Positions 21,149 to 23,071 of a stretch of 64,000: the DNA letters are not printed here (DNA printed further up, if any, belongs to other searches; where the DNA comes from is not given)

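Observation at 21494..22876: Beta-strand-rich, aromatic/hydrophobic core of the giant protein (aa ~2175-2635) with a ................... motif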

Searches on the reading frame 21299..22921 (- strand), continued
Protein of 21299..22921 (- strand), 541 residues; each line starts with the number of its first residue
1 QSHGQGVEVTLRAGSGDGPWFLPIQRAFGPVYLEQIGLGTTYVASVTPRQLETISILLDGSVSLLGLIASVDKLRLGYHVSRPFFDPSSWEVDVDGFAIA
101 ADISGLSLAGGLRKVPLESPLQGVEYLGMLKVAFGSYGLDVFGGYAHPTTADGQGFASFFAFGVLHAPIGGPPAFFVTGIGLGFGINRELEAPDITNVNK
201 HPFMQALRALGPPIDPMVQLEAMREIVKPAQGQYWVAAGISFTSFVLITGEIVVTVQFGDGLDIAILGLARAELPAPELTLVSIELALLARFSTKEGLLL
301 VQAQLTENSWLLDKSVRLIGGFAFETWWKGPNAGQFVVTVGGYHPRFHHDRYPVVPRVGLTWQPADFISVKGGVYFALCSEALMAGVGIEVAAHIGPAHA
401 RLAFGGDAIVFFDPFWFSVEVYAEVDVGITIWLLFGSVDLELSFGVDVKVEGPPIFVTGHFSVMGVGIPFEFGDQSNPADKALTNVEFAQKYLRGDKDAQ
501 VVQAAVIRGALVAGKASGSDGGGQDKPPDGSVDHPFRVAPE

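Call 56: get_annotated_region(hit=H16, flank=14000)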
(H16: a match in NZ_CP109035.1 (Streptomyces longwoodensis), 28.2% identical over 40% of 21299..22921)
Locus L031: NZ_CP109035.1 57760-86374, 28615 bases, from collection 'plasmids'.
description: Streptomyces longwoodensis strain NBC 00651 plasmid unnamed1, complete sequence
organism: Streptomyces longwoodensis (NCBI taxid 68231)
taxonomy: Bacteria; Actinomycetota; Actinomycetes; Kitasatosporales; Streptomycetaceae; Streptomyces; Streptomyces longwoodensis
host: -; source: -; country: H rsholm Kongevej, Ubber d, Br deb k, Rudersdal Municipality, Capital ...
typing (MOB-suite, as given by PLSDB): non-mobilizable; replicon rep_cluster_1974,rep_cluster_43
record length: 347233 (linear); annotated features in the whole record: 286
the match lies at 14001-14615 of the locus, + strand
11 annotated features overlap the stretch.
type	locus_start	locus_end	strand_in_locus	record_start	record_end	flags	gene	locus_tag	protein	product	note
CDS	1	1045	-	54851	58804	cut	-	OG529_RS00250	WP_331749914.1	hypothetical protein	-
CDS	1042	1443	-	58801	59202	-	-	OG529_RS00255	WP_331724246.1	hypothetical protein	-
CDS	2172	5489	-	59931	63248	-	-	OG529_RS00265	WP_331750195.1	RHS repeat-associated core domain-containing protein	-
CDS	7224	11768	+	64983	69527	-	-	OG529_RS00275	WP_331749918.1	peptidoglycan-binding domain-containing protein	-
CDS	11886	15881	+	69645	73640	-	-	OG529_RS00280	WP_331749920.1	DUF6603 domain-containing protein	-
CDS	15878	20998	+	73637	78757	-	-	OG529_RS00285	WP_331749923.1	VCBS repeat-containing protein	-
CDS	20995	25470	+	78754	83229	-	-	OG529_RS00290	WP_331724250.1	hypothetical protein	-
CDS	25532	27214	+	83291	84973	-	-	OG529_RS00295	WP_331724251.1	hypothetical protein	-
CDS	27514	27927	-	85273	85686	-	-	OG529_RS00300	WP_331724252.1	transposase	-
CDS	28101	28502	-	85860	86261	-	-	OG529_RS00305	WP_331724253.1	DUF6009 family protein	-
CDS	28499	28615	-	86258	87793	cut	-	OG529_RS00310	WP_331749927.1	phage/plasmid primase, P4 family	GO:0006260 - DNA replication [Evidence IEA]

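Call 63: find_homologous_proteins(query=A5, max_evalue=0.00001)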
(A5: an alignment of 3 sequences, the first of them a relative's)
Query A5 (3 sequences) (709 aa, profile of the alignment): 129 proteins with E <= 0.00001 among 8000 candidates; the best 120 are listed.
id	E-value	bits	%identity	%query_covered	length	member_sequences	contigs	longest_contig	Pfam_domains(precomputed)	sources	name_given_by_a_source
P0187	0.0e+0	1113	100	100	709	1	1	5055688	-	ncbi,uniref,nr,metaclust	ncbi:hypothetical protein [Nocardia sp. BMG111209]|uniref:hypothetical protein n=1 Tax=Nocardia sp. 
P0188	1.0e-264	899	77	100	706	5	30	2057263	-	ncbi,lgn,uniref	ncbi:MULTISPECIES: hypothetical protein [unclassified Nocardia]|uniref:hypothetical protein n=1 Tax=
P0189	1.6e-262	891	76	100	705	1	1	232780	-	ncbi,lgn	ncbi:hypothetical protein [Nocardia sp. NPDC004711]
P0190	1.9e-244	832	66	100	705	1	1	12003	-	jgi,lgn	jgi:hypothetical protein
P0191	2.6e-243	828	67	100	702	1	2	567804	-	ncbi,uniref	ncbi:hypothetical protein ABIA39_003349 [Nocardia sp. GAS34]|uniref:hypothetical protein n=1 Tax=unc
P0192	3.0e-242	824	68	100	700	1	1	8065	-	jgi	jgi:hypothetical protein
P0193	1.1e-241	822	67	100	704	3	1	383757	-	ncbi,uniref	ncbi:hypothetical protein [Nocardia sp. NPDC050793]|uniref:hypothetical protein n=1 Tax=Nocardia sp.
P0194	1.0e-237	809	67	100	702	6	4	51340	-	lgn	-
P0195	9.5e-237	806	65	100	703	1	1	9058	-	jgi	jgi:hypothetical protein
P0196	1.9e-234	799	66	100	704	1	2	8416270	-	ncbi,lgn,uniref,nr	ncbi:hypothetical protein OH799_06620 [Nocardia sp. NBC_00881]|uniref:hypothetical protein n=1 Tax=N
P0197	1.6e-232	792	63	100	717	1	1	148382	-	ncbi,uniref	ncbi:hypothetical protein ACGFRB_29425 [Streptomyces sp. NPDC048718]|uniref:hypothetical protein n=1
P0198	2.0e-231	789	64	100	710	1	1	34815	-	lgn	-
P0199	9.0e-230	783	61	100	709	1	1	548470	-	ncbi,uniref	ncbi:hypothetical protein ACFVTF_05965 [Kitasatospora sp. NPDC057940]|uniref:hypothetical protein n=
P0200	9.0e-230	783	60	100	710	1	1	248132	-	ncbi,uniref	ncbi:hypothetical protein [Kitasatospora sp. NPDC098663]|uniref:hypothetical protein n=1 Tax=Kitasat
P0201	1.2e-226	773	62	100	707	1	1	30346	-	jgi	jgi:hypothetical protein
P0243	6.4e-187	641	47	100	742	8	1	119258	-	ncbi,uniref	ncbi:hypothetical protein [Nocardiopsis alba]|uniref:hypothetical protein n=1 Tax=Nocardiopsis alba 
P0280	5.6e-180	618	48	100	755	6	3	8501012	-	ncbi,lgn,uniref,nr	ncbi:hypothetical protein Spla01_01289 [Streptomyces platensis]|uniref:Uncharacterized protein n=1 T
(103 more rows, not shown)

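Call 66: search_protein_representatives(protein=window:21299-22921:-)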
Query: 541 residues. Proteins with E-value up to 0.001 (for the whole library): 4034; up to 1e-10: 3187; up to 1e-30: 2460. The best 150 are listed.
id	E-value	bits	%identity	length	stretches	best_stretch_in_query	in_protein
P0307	8.0e-285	962.2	78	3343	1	1-541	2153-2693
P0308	1.0e-272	922.2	75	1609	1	1-541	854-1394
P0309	7.0e-268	906.3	74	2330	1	1-541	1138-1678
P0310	1.0e-249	846.3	71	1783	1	4-541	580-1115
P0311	1.0e-229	780.3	65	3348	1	4-541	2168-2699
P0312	1.4e-229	779.9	66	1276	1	3-541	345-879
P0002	2.6e-199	679.9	69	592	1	58-487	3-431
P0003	2.0e-183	627.4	69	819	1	129-541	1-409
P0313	8.8e-157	539.5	53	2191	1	4-540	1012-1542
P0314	6.9e-156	536.6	53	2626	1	1-539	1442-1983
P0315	7.2e-156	536.5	54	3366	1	1-539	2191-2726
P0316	2.4e-154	531.5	53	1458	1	1-539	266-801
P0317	4.4e-154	530.6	52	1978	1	1-541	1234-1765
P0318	4.0e-153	527.5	53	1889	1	2-539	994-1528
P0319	5.1e-153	527.1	47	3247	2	2-539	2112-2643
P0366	1.3e-132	459.7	47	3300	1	4-539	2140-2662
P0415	7.2e-89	315.4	39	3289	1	16-515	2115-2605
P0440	1.6e-82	294.4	39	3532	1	8-541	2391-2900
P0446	2.2e-81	290.6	38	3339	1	14-535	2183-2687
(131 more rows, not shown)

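Call 73: predict_structure(alignment_id=A6)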
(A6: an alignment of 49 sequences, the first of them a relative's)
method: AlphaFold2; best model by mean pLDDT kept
length: 709 residues; sequences in the alignment: 49
mean_pLDDT: 85.0   pTM: 0.71
mean pLDDT of the five models: 85.0, 84.2, 82.1, 79.5, 78.9
residues with pLDDT >= 90: 324; 70-90: 305; 50-70: 66; < 50: 14
segments of 3 or more residues with pLDDT < 50: 1-5, 187-192, 451-453
pLDDT, mean of each block of 10 residues (from residue 1): 58 71 80 75 78 89 91 93 71 75 96 96 97 96 88 96 95 89 66 55 80 94 96 89 94 97 80 79 85 81 86 81 89 64 80 83 93 96 94 88 85 80 69 70 65 52 75 86 91 96 95 91 93 93 85 88 91 83 89 93 94 91 79 89 86 92 90 95 94 90 77
secondary structure, 60 per line:
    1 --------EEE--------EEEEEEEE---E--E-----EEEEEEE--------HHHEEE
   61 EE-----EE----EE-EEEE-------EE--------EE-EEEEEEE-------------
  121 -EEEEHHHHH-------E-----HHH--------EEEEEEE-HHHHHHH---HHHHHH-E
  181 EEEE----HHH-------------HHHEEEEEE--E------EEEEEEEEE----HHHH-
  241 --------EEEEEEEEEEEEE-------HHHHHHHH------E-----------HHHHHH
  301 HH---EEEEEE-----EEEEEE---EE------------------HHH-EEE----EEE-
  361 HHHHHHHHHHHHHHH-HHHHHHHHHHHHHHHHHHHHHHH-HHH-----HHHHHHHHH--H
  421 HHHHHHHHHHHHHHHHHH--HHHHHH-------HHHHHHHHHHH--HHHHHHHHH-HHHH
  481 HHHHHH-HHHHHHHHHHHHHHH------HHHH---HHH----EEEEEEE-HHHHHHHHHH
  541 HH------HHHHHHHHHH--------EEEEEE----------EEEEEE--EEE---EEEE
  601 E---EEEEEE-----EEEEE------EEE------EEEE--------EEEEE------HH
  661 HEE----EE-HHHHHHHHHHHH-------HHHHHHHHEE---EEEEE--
elements in order (helices of 4 or more, strands of 3 or more residues): E9-11 E20-27 E40-46 E58-62 E77-80 E101-107 E122-125 H126-130 E155-161 H163-169 H173-178 E180-184 E208-213 E223-231 H236-239 E249-261 H269-276 H295-302 E306-311 E317-322 E350-352 E357-359 H361-375 H377-399 H409-417 H420-438 H441-446 H454-464 H467-475 H477-486 H488-502 H509-512 E523-529 H531-542 H549-558 E567-572 E583-588 E591-593 E597-601 E605-610 E616-620 E627-629 E636-639 E648-652 H671-682 H690-697 E703-707

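Call 76: fold_search(model_id=the predicted structure, library=pdb)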
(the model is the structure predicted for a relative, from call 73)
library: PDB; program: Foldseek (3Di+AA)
matches with E <= 10: 435; with E <= 0.001: 0
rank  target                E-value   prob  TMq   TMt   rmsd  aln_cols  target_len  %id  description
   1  2ra1                  4.4e-02  0.23  0.07  0.12  21.0       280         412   15  Crystal structure of the N-terminal part of the bacterial S-layer protein SbsC (released 2008-08-19)
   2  5jtw_B                6.7e-02  0.06  0.08  0.09  26.4       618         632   10  Crystal structure of complement C4b re-refined using iMDFF (released 2016-08-10)
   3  5l7u_A                1.9e-01  0.15  0.09  0.11  15.5       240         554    8  Crystal structure of BvGH123 with bound GalNAc (released 2017-03-22)
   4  3l3o_B                1.9e-01  0.13  0.07  0.18  17.1       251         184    4  Staphylococcal Complement Inhibitor (SCIN) in complex with Human Complement Component C3c (released 2010-08-04)
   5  5jpm_B                1.9e-01  0.05  0.08  0.08  27.1       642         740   10  Structure of the complex of human complement C4 with MASP-2 rebuilt using iMDFF (released 2016-08-10)
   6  6nfq_B                2.1e-01  0.66  0.09  0.52  11.2       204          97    6  CopC from Pseudomonas fluorescens (released 2019-04-24)
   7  3frp_G                2.8e-01  0.09  0.06  0.15  21.8       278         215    8  Crystal Structure of Cobra Venom Factor, a Co-factor for C3- and C5 convertase CVFBb (released 2009-04-28)
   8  6nfr                  3.3e-01  0.35  0.08  0.45  13.2       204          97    7  CopC from Pseudomonas fluorescens (released 2019-04-24)
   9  7zgj_B                4.0e-01  0.02  0.08  0.07  27.9       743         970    8  Trypanosoma brucei gambiense ISG65 in complex with human complement component C3 (released 2023-04-05)
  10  7bk5                  4.2e-01  0.60  0.10  0.57   9.9       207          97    7  PfCopC mutant - E27A (released 2021-07-07)
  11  5d6h_A                4.7e-01  0.10  0.09  0.21  22.4       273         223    8  Crystal structure of CsuC-CsuA/B chaperone-major subunit pre-assembly complex from Csu biofilm-mediating pili of Acine (released 2015-11-04)
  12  6nfq_A                5.8e-01  0.51  0.10  0.57  10.3       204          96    6  CopC from Pseudomonas fluorescens (released 2019-04-24)
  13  8fxr_P3               5.8e-01  0.05  0.08  0.19  23.8       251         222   10  Structure of neck with portal vertex of capsid of Agrobacterium phage Milano (released 2023-12-06)
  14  9ozi_A                5.8e-01  0.03  0.07  0.04  25.4       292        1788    9  Cryo-EM structure of chicken ROS1 in apo-state. This is the complete map and model. (released 2026-02-25)
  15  7bk6_BBB              6.5e-01  0.51  0.10  0.58  10.3       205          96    8  PfCopC mutant - D83A (released 2021-07-07)
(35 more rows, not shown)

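Call 78: find_encoding_contigs(protein=P0280, flank=10000, max_places=2)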
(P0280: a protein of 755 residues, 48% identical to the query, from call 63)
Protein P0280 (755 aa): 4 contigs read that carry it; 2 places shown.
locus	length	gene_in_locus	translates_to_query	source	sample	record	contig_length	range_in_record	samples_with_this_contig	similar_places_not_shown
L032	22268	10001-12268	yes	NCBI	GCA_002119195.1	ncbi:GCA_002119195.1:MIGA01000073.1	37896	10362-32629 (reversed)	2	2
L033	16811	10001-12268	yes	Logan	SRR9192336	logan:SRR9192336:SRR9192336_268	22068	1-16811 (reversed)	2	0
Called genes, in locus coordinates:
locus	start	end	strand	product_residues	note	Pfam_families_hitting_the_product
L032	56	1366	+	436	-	PF00083:Sugar_tr, PF07690:MFS_1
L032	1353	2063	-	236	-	PF03476:MOSC_N, PF03473:MOSC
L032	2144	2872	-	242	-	-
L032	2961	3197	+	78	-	-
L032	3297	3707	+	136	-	-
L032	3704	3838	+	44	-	-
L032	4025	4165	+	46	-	-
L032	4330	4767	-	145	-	PF10025:DUF2267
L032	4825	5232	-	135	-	PF10025:DUF2267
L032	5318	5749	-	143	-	PF00011:HSP20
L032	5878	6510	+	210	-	-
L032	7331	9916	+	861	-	PF20248:DUF6603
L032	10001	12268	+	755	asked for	-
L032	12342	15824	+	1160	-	-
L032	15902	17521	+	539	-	-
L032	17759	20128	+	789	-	PF00069:Pkinase, PF01636:APH (weak), PF03109:ABC1 (faint), PF07714:PK_Tyr_Ser-Thr, PF13360:PQQ_2, PF13570:Beta-prop_ACSF4 (faint), PF01011:PQQ (weak), PF13360:PQQ_2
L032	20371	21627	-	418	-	PF09017:Transglut_prok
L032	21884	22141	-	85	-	-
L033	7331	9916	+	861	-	PF20248:DUF6603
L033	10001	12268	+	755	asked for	-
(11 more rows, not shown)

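Call 79: find_encoding_contigs(protein=P0243, flank=10000, max_places=2)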
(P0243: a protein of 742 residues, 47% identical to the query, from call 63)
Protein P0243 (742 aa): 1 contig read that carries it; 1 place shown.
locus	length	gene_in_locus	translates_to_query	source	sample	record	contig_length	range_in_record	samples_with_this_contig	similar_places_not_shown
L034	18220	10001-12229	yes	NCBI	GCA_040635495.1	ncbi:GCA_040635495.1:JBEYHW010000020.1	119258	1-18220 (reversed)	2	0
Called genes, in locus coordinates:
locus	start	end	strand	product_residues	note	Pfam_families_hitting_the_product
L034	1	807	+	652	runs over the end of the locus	-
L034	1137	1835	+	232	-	PF01209:Ubie_methyltran, PF13489:Methyltransf_23, PF03141:Methyltransf_29, PF05148:Methyltransf_8 (weak), PF13847:Methyltransf_31, PF08241:Methyltransf_11, PF08242:Methyltransf_12, PF13649:Methyltransf_25, +1 more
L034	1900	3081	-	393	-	PF01699:Na_Ca_ex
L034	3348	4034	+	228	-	PF00702:Hydrolase, PF13419:HAD_2, PF13242:Hydrolase_like (weak)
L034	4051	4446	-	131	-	PF00376:MerR, PF13411:MerR_1, PF28507:Rv1828_C (faint)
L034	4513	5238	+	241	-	PF00106:adh_short, PF01370:Epimerase (faint), PF13460:NAD_binding_10 (faint), PF13561:adh_short_C2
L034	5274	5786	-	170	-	-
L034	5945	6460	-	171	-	PF00300:His_Phos_1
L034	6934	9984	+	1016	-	PF20248:DUF6603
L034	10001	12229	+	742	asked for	-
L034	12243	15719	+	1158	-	-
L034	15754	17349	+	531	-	-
